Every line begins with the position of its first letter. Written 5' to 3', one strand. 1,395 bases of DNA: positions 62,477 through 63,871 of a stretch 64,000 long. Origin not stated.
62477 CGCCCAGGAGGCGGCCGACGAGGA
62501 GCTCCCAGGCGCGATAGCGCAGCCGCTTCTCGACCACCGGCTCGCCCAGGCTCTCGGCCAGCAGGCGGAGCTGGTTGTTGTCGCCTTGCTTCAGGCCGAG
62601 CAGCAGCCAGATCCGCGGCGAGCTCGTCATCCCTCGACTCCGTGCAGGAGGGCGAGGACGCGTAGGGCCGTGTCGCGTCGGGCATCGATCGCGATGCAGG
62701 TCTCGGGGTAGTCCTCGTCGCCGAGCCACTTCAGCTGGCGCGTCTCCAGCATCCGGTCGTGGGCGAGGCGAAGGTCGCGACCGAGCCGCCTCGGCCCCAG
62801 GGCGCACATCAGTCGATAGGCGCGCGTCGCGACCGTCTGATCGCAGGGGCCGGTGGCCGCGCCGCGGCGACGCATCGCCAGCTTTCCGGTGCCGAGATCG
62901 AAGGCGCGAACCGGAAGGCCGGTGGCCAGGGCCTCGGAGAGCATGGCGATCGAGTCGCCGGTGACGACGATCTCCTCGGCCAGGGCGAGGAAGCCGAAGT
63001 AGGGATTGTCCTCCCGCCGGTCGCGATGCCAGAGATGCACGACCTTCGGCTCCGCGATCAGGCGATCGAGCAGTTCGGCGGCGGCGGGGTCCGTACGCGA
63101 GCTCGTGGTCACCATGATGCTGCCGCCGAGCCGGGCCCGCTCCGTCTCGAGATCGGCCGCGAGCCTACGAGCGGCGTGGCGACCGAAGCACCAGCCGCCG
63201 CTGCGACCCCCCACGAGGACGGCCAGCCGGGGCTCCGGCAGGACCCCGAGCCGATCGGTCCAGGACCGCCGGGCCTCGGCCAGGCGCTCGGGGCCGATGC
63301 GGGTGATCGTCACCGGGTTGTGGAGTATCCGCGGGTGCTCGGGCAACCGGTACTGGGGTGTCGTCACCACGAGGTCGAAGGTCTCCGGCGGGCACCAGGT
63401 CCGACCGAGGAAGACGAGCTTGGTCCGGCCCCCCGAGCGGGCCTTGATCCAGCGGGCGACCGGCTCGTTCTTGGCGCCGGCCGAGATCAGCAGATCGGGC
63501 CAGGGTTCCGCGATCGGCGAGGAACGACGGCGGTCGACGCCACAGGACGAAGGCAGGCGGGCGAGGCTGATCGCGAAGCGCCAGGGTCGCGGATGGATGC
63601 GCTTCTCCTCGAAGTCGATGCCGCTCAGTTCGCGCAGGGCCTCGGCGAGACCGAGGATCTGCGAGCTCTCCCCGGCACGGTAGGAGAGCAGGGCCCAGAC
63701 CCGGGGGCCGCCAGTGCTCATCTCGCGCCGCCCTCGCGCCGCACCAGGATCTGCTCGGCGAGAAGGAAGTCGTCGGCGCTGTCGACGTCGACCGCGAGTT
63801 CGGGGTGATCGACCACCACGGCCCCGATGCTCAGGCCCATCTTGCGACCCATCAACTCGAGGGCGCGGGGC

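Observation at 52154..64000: Candidate sulfated/methylated glycoconjugate biosynthesis locus of unusual composition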

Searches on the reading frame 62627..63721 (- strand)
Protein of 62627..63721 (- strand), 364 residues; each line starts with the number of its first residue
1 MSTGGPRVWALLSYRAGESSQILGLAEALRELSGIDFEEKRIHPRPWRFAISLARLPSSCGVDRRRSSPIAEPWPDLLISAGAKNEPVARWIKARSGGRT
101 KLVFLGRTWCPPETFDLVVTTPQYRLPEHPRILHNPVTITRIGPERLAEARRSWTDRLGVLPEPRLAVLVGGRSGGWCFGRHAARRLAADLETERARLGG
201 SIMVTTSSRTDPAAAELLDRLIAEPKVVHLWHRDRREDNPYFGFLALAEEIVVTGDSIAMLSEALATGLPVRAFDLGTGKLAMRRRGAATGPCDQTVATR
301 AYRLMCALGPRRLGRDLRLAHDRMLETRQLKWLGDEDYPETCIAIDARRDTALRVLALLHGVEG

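Call 5: search_protein_families(library=pfam, proteins=[window:62627-63721:-], max_evalue=0.01)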
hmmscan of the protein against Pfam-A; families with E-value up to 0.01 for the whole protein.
window:62627-63721:- (364 aa): 1 family
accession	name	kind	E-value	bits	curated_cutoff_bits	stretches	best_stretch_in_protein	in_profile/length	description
PF06258.17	Mito_fiss_Elm1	-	2.8e-57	194.6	27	1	16-278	1-257/304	Mitochondrial fission ELM1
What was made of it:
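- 62627..63721 (-): g9, ELM1-family GT-B-like transferase, 'g9-type' orthogroup (module B). Pfam E 3e-57 (call 5).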

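Call 7: find_encoding_contigs(protein=window:62627-63721:-, flank=10000, max_places=6)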
Protein window:62627-63721:- (364 aa): 1 contig read that carries it; 1 place shown.
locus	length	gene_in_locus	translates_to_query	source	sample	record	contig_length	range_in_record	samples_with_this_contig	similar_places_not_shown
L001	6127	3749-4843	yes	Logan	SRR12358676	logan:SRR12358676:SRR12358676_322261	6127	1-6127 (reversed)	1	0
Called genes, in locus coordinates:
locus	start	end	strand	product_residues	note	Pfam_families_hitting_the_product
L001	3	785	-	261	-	?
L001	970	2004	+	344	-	PF00781:DAGK_cat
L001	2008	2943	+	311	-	-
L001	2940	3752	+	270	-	PF12804:NTP_transf_3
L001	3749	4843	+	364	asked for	PF06258:Mito_fiss_Elm1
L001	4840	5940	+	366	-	PF06258:Mito_fiss_Elm1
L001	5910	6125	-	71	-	?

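Call 8: search_protein_families(library=ncbifam, proteins=[window:62627-63721:-], max_evalue=0.01)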
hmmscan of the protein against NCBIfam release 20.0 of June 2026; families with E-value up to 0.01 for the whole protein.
window:62627-63721:- (364 aa): 0 families

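Call 13: search_protein_families(library=pfam, proteins=[L001:970-2004:+, L001:2008-2943:+, L001:2940-3752:+, L001:3-785:-], max_evalue=0.05)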
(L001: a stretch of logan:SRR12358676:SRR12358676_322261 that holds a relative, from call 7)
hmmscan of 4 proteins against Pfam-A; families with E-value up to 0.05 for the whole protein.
L001:970-2004:+ (344 aa): 1 family
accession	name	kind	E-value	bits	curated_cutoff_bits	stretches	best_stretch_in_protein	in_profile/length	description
PF00781.29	DAGK_cat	-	2.1e-08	34.3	23.6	1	39-138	16-113/125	Diacylglycerol kinase catalytic domain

L001:2008-2943:+ (311 aa): 0 families

L001:2940-3752:+ (270 aa): 3 families
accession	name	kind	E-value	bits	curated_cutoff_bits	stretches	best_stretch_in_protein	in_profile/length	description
PF12804.13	NTP_transf_3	-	3.8e-18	66.6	27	1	9-142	1-121/160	MobA-like NTP transferase domain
PF01128.25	IspD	-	4.9e-05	23.6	27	1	24-141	13-126/221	2-C-methyl-D-erythritol 4-phosphate cytidylyltransferase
PF02348.25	CTP_transf_3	-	0.0024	18.2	22.6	1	31-138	16-120/217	Cytidylyltransferase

L001:3-785:- (261 aa): 2 families
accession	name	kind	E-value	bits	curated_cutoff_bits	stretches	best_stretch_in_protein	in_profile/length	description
PF00149.33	Metallophos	-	1.6e-16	61.8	21.5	1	5-226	2-191/191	Calcineurin-like phosphoesterase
PF12850.12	Metallophos_2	-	0.00018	22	27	1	47-229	14-122/154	Calcineurin-like phosphoesterase superfamily domain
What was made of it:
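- On CPG-type bacterial phosphosphingolipid head-group pathway (Caulobacter Cpg genes): DAGK_cat E 2e-8 (call 13). The window protein alone gives no Pfam hit (call 13). NTP_transf_3 E 4e-18 and Metallophos E 2e-16 (call 13).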

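Call 14: search_protein_families(library=ncbifam, proteins=[L001:970-2004:+, L001:2008-2943:+, L001:2940-3752:+, L001:3-785:-], max_evalue=0.05)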
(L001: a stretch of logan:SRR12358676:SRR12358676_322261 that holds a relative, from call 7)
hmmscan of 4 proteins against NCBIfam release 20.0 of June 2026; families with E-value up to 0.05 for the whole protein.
L001:970-2004:+ (344 aa): 3 families
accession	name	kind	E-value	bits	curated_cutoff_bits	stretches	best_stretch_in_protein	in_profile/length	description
NF040993.1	MamU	equivalog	0.00019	20.9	400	1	43-135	24-112/296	lipid kinase MamU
TIGR00147.1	TIGR00147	subfamily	0.00075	18.5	118.65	1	33-119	12-96/296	YegS/Rv2252/BmrU family lipid kinase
NF009604.0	PRK13057.1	equivalog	0.00084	18.4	274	1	36-100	20-84/302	lipid kinase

L001:2008-2943:+ (311 aa): 0 families

L001:2940-3752:+ (270 aa): 17 families
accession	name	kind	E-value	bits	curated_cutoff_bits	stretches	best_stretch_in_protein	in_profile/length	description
TIGR00453.1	ispD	equivalog_domain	2.1e-06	27.3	181.3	1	10-140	3-125/219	2-C-methyl-D-erythritol 4-phosphate cytidylyltransferase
NF010933.0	PRK14353.1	equivalog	7.6e-05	21.5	505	1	9-143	8-135/453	bifunctional UDP-N-acetylglucosamine diphosphorylase/glucosamine-1-phosphate N-acetyltransferase GlmU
NF011056.0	PRK14489.1-1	equivalog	0.0001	21.6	379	1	9-126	8-107/363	bifunctional molybdenum cofactor guanylyltransferase MobA/molybdopterin-guanine dinucleotide biosynthesis adaptor protein MobB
NF001457.0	PRK00317.1-3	equivalog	0.00022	20.8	164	1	29-157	17-141/200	molybdenum cofactor guanylyltransferase MobA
NF010932.0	PRK14352.1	equivalog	0.00024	19.9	611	1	8-149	8-143/488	bifunctional UDP-N-acetylglucosamine diphosphorylase/glucosamine-1-phosphate N-acetyltransferase GlmU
TIGR02665.1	molyb_mobA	equivalog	0.00025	21.1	151.85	1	9-141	3-122/186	molybdenum cofactor guanylyltransferase MobA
NF001186.0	PRK00155.2-3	equivalog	0.00037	20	253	1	8-136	6-128/224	2-C-methyl-D-erythritol 4-phosphate cytidylyltransferase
TIGR01173.1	glmU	equivalog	0.00038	19.4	366.85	1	9-148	3-131/452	bifunctional UDP-N-acetylglucosamine diphosphorylase/glucosamine-1-phosphate N-acetyltransferase GlmU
TIGR03552.1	F420_cofC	equivalog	0.0016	18.1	105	0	41-140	32-123/196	2-phospho-L-lactate guanylyltransferase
NF001183.0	PRK00155.1-3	subfamily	0.0019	17.5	166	1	10-108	5-99/237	D-ribitol-5-phosphate cytidylyltransferase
NF006899.0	PRK09382.1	equivalog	0.003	16.7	417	1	8-148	8-139/387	bifunctional 2-C-methyl-D-erythritol 4-phosphate cytidylyltransferase/2-C-methyl-D-erythritol 2,4-cyclodiphosphate synthase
NF010936.0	PRK14356.1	equivalog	0.0053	15.7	666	1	7-133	6-124/456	bifunctional UDP-N-acetylglucosamine diphosphorylase/glucosamine-1-phosphate N-acetyltransferase GlmU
TIGR03992.1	Arch_glmU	subfamily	0.0063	15.4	292.1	1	7-130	1-119/393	bifunctional sugar-1-phosphate nucleotidylyltransferase/acetyltransferase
NF003952.0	PRK05450.1-5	subfamily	0.0065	15.6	193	1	30-74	18-62/250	3-deoxy-manno-octulosonate cytidylyltransferase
NF041173.1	Sug_nt_acttase_Thmprot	equivalog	0.012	14.6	600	1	7-106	1-92/405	bifunctional sugar-1-phosphate nucleotidylyltransferase/acetyltransferase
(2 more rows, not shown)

L001:3-785:- (261 aa): 7 families
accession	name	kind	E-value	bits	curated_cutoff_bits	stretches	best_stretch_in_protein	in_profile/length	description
NF053862.1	DS9_1_antiphage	equivalog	8.3e-14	51.3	420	2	153-227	361-444/486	anti-phage phosphoesterase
NF050112.1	PhdiestSpdARhizob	equivalog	7.8e-09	35.5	400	1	58-225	37-199/264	2', 3'cyclic nucleotide phosphodiesterase SpdA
NF053861.1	DS8_antiphage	equivalog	2.1e-06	25.8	790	1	45-103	18-84/994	anti-phage protein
NF008359.0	PRK11148.1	equivalog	2.1e-05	24.2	225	1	58-225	53-206/275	3',5'-cyclic-AMP phosphodiesterase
TIGR00024.1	SbcD_rel_arch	hypoth_equivalog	0.0063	16.3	115.2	1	60-107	58-103/224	putative phosphoesterase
NF003743.0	PRK05340.1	equivalog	0.024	13.8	134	1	201-235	175-209/242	UDP-2,3-diacylglucosamine diphosphatase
TIGR04123.1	P_estr_lig_assc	hypoth_equivalog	0.046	13.1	150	0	48-109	52-114/207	ligase-associated DNA damage response endonuclease PdeM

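Call 22: search_solved_structures(query=L001:2008-2943:+, max_evalue=10)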
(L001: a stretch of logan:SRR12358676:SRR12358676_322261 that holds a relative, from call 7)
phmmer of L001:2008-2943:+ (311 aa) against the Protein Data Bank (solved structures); distinct sequences matched with E-value up to 10: 0.

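Call 23: search_solved_structures(query=window:62627-63721:-, max_evalue=10)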
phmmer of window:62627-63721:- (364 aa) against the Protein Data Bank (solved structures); distinct sequences matched with E-value up to 10: 2.
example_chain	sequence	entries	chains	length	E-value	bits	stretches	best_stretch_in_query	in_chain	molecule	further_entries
9i1w_Ll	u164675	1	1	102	0.66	12.2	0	78-110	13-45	Ribosomal protein eL39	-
1onf_A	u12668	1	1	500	2.1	10.5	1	168-202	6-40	Glutathione reductase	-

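Call 38: search_solved_structures(query=L001:2940-3752:+, max_evalue=1, show_alignments=1)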
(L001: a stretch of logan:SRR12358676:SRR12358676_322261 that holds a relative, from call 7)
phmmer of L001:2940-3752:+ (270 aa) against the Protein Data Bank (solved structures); distinct sequences matched with E-value up to 1: 7.
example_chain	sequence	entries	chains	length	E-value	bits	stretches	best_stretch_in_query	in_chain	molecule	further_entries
2dpw_A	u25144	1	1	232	3.6e-18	69.3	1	9-255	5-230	Hypothetical protein TTHA0179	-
4jis_A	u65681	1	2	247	0.00035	23.4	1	11-129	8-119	ribitol-5-phosphate cytidylyltransferase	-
2xwl_A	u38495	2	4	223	0.00059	22.7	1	23-150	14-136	2-C-METHYL-D-ERYTHRITOL 4-PHOSPHATE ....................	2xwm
3f1c_A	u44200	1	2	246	0.011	18.5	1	12-139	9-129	Putative 2-C-methyl-D-erythritol 4-phosphate cytidylyltransferase 2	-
4bed_A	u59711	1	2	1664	0.15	14.8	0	172-203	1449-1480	HEMOCYANIN KLH1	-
7zoz_A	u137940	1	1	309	0.31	13.8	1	44-115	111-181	Sialic acid-binding Ig-like lectin 15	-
6i3m_I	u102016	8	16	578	0.33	13.7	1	30-74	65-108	Translation initiation factor eIF-2B subunit gamma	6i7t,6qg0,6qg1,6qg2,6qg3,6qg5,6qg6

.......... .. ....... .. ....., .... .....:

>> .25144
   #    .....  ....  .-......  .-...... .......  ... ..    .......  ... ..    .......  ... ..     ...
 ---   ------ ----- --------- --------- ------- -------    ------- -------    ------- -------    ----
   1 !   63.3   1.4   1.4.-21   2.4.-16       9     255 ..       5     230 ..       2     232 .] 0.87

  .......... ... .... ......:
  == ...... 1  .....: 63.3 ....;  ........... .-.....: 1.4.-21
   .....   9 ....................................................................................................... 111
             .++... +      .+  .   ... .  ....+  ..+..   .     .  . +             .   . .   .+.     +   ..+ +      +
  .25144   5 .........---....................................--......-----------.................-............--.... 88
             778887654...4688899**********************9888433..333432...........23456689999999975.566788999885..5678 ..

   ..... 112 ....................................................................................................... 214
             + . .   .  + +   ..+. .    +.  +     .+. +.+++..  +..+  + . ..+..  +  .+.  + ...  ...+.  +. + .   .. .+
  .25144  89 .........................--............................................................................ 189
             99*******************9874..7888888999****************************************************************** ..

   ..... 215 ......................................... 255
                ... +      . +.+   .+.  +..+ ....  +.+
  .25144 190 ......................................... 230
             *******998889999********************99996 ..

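Call 39: search_solved_structures(query=L001:970-2004:+, max_evalue=1)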
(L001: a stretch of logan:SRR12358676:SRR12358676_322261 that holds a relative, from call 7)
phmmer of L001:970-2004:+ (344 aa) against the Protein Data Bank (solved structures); distinct sequences matched with E-value up to 1: 5.
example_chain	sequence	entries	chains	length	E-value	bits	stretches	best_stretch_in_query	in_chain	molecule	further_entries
7cgp_B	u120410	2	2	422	0.11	15.3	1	75-122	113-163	Acylglycerol kinase, mitochondrial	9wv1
2bon_A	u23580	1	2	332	0.15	14.8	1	39-142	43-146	LIPID KINASE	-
2jgr_A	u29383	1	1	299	0.31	13.8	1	63-142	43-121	YEGS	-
7x7p_C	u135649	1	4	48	0.62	12.8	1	205-241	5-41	Holliday junction ATP-dependent DNA helicase RuvA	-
4lhr_A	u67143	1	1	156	0.69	12.7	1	272-332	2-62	Deoxyuridine 5'-triphosphate nucleotidohydrolase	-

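Call 44: search_solved_structures(query=A2, max_evalue=10, show_alignments=2)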
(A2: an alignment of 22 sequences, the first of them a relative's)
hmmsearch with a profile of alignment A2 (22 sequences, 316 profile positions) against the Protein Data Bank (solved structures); distinct sequences matched with E-value up to 10: 11.
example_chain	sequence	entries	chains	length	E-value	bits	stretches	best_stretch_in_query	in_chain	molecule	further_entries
6ig2_A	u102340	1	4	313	0.0071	18.9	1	91-209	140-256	Phosphatidate cytidylyltransferase, mitochondrial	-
9xbd_E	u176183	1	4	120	0.0079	18.7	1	9-65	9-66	Nucleotidyltransferase domain-containing protein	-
6ig4_A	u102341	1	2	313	0.008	18.7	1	91-209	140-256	Phosphatidate cytidylyltransferase, mitochondrial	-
6p01_A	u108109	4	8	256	0.09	15.3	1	15-73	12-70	Kanamycin nucleotidyltransferase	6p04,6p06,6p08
7c7y_A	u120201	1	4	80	0.17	14.4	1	196-264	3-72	Uncharacterized protein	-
6nlt_A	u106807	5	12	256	0.6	12.6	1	15-69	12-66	Kanamycin nucleotidyltransferase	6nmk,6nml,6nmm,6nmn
9llh_M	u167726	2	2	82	0.61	12.6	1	275-308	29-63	De novo designed agonist-positive allosteric GPCR exoframe modulator targeting TM5/6/7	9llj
1kan_A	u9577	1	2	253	0.61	12.5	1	15-70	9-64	KANAMYCIN NUCLEOTIDYLTRANSFERASE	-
1kny_A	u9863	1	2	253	0.64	12.5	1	15-70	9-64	KANAMYCIN NUCLEOTIDYLTRANSFERASE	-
6un8_A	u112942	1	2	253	0.67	12.4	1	15-70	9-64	Aminoglycoside NucleotidylTransferase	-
5jsn_B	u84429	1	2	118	1.6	11.1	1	167-250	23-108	Bcl2 inhibitor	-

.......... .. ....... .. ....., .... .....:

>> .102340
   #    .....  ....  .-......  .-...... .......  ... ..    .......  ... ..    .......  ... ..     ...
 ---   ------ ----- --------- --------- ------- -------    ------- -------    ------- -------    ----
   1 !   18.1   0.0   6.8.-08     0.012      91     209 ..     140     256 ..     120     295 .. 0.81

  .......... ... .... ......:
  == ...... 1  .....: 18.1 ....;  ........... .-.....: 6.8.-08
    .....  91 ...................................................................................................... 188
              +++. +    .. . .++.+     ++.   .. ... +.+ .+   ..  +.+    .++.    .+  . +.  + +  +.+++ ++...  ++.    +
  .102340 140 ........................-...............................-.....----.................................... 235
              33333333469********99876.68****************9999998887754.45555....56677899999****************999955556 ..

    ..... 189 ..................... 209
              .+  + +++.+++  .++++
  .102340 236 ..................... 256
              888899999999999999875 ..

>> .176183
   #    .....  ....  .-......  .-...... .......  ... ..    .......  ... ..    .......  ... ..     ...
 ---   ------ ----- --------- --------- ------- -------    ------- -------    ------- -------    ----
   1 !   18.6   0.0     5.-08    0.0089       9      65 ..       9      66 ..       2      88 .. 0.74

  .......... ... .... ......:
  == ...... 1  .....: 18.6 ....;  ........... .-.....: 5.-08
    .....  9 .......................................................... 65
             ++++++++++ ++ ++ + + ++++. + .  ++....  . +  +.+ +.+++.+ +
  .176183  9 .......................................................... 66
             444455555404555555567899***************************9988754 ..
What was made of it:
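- On CPG-type bacterial phosphosphingolipid head-group pathway (Caulobacter Cpg genes): Family profile hits Tam41 structure 6ig2, E 0.007 (call 44).
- The profile of the 311-aa family hits Tam41 structure 6ig2 (E 0.007) and nucleotidyltransferase domains (call 44). Tam41 itself is a phosphatidate cytidylyltransferase (PDB 6ig2 hit, call 44).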

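Call 70: find_related_loci(query=L001:2008-2943:+, collection=metagenome_contigs, flank=10000)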
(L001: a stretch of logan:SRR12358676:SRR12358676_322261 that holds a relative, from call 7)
Query L001:2008-2943:+ (311 aa) in metagenome_contigs; peptide patterns used: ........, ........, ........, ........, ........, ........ (x = any residue, [..] = any of these).
262 stretches matched a pattern; 15 encode a relative of the query (tblastn E <= 1e-3); 15 distinct loci.
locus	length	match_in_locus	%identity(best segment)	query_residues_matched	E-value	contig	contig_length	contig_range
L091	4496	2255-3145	44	22-311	2e-69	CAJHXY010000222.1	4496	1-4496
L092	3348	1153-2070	40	20-311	1e-64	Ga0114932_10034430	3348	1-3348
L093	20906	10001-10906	45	16-311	1e-62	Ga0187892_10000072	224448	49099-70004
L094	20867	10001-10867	43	17-298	5e-61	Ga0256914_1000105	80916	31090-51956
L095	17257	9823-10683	41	21-301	8e-60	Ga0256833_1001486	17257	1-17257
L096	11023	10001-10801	44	42-301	2e-58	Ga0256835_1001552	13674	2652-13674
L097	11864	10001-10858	44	21-301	6e-58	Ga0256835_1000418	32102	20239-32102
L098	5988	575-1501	38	16-311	2e-57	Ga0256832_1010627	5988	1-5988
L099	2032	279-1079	40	39-298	7e-56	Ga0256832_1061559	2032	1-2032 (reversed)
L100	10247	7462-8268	42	36-293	3e-54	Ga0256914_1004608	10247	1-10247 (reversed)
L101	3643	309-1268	35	1-311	9e-52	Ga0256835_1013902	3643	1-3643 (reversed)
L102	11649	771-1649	33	14-295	6e-51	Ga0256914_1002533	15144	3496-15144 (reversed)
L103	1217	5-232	58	234-301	6e-18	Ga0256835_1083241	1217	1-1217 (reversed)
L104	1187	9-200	53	242-301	1e-14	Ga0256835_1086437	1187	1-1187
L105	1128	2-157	58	255-302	9e-13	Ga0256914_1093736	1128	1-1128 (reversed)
